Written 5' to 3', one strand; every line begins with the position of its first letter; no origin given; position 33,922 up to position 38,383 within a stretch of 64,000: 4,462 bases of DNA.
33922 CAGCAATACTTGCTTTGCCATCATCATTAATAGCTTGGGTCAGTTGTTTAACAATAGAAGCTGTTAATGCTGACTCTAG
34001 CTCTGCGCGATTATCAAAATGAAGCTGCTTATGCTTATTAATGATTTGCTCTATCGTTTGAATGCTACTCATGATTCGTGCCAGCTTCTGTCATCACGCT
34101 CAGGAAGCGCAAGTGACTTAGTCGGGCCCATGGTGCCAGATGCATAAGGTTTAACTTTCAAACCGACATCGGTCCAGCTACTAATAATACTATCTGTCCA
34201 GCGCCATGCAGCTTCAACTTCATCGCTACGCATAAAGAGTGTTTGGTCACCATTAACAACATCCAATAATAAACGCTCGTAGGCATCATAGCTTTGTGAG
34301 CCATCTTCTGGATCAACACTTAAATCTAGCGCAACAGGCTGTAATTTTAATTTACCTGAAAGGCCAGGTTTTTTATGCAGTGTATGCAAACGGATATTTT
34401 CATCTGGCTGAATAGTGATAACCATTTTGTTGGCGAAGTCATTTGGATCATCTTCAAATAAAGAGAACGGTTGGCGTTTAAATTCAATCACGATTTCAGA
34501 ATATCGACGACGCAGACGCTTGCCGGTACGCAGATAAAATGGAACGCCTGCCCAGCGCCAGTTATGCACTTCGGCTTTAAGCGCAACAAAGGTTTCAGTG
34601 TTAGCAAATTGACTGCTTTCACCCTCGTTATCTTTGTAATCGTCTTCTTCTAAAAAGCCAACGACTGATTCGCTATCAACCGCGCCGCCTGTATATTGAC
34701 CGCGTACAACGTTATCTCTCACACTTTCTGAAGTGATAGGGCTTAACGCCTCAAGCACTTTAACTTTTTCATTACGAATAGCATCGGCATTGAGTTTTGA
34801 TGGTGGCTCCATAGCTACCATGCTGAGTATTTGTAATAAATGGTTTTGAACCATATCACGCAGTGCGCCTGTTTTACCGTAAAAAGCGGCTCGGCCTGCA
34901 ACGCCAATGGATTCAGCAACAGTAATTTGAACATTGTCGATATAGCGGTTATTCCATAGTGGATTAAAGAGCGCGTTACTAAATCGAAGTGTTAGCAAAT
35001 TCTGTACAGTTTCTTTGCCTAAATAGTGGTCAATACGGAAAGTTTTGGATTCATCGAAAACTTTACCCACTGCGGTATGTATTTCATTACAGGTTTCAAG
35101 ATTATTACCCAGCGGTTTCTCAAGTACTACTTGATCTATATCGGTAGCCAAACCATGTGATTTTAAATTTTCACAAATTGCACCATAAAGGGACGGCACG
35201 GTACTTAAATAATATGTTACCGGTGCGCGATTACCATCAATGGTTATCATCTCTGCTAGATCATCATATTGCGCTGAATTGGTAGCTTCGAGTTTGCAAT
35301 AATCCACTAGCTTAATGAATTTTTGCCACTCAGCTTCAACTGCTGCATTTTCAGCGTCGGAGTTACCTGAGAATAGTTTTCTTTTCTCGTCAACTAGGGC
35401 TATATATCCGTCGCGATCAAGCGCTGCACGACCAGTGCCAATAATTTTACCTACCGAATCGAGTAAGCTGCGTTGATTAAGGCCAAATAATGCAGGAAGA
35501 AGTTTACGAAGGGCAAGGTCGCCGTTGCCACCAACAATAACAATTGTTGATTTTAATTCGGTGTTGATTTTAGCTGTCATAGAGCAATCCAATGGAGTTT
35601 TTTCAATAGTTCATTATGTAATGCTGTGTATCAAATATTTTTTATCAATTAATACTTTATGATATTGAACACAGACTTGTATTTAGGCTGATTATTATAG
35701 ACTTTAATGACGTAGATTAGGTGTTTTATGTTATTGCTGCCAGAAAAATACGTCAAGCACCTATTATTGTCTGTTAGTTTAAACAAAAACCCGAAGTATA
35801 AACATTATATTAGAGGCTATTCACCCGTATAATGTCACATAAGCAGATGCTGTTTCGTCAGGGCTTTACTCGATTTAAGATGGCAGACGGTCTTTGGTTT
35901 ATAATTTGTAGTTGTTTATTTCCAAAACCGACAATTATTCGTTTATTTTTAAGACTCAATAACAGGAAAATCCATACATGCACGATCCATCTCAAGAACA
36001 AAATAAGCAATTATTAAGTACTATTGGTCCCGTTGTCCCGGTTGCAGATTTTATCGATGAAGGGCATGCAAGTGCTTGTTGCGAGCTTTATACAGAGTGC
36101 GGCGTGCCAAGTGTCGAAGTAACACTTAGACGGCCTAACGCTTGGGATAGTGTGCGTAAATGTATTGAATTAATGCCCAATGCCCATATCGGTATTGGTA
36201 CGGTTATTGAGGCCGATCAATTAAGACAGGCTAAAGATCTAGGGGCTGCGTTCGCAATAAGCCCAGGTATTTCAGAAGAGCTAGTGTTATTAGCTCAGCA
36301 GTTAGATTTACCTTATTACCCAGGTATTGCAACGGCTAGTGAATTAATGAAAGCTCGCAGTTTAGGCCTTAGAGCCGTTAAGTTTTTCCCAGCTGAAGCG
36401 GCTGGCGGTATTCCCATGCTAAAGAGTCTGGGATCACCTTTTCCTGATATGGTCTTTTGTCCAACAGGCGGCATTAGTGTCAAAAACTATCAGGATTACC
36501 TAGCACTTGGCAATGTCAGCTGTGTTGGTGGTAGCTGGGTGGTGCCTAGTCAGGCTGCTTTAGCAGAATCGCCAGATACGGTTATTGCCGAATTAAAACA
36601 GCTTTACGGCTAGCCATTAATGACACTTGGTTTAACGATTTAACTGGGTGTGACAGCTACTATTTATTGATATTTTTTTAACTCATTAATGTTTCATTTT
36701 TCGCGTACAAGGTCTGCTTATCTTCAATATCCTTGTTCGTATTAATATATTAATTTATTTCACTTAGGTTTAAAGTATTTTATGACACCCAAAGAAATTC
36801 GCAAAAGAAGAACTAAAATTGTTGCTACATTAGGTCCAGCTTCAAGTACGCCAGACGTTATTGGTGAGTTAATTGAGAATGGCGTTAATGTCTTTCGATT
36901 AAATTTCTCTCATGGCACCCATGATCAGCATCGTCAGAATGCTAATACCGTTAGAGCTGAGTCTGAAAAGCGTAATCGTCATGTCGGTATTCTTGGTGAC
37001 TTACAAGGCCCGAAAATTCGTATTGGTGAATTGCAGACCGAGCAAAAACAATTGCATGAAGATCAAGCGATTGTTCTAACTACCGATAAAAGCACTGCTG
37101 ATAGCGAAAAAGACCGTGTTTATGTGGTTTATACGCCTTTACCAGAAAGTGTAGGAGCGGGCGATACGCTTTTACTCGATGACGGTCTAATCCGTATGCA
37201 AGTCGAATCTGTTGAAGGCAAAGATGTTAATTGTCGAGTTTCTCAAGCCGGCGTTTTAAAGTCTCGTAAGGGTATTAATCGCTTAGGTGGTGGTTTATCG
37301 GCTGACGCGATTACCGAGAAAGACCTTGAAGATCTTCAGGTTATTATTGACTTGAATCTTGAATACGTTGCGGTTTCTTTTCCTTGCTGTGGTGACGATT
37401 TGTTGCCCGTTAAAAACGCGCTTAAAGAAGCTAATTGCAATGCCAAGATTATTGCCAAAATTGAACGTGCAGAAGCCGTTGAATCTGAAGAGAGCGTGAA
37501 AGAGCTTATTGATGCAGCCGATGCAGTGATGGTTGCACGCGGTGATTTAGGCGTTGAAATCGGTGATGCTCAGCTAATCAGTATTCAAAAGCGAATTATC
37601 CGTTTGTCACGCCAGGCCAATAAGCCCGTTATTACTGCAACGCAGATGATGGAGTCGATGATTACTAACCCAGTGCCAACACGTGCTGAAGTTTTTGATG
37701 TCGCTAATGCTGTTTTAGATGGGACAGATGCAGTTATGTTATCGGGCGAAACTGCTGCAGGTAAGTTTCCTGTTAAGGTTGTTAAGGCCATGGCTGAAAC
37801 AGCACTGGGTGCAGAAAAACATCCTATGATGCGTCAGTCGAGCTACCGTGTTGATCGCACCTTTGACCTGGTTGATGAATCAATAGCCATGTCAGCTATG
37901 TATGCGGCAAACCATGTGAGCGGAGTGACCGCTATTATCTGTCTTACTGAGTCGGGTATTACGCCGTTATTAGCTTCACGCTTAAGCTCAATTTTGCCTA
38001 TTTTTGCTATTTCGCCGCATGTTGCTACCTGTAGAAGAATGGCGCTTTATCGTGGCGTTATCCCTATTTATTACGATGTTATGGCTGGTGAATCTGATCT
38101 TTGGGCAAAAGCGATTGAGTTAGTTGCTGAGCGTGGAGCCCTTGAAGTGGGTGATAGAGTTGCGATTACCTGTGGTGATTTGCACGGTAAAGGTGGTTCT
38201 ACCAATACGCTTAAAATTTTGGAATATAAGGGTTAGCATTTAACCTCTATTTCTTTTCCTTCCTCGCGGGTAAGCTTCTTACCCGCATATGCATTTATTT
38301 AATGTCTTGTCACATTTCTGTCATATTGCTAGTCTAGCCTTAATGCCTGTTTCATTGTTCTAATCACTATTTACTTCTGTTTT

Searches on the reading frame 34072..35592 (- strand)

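Call 81: search_protein_families(library=pfam, proteins=[window:34072-35592:-], max_evalue=0.00001)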
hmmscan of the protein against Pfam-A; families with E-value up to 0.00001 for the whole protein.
window:34072-35592:- (507 aa): 2 families
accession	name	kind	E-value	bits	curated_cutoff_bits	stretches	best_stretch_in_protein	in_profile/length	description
PF02781.21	G6PD_C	-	4.7e-115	384.1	27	1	200-505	1-296/296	Glucose-6-phosphate dehydrogenase, C-terminal domain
PF00479.28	G6PD_N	-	4e-49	168.2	22.1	1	18-198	1-183/183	Glucose-6-phosphate dehydrogenase, NAD binding domain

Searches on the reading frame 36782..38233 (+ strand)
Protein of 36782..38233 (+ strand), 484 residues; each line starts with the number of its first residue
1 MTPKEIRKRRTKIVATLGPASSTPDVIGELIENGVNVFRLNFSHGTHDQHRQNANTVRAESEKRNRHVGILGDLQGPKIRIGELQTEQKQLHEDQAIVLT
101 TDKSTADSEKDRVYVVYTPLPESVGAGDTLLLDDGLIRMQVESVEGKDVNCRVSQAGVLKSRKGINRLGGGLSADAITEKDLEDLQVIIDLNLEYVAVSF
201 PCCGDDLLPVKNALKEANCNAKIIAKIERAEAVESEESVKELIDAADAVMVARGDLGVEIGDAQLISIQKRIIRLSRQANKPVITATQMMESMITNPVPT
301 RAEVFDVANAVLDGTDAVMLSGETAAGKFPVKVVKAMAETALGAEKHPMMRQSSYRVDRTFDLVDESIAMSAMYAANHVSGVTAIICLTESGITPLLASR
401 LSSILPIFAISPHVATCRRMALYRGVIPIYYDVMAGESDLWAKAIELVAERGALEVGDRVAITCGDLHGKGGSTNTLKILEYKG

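Call 81: search_protein_families(library=pfam, proteins=[window:36782-38233:+], max_evalue=0.00001)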
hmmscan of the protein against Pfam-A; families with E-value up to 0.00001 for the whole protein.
window:36782-38233:+ (484 aa): 2 families
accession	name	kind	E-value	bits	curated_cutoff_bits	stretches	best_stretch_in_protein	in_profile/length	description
PF00224.27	PK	-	3.8e-112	375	30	1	9-334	2-328/328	Pyruvate kinase, barrel domain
PF02887.21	PK_C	-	2.1e-30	105.6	28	1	366-480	1-114/114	Pyruvate kinase, alpha/beta domain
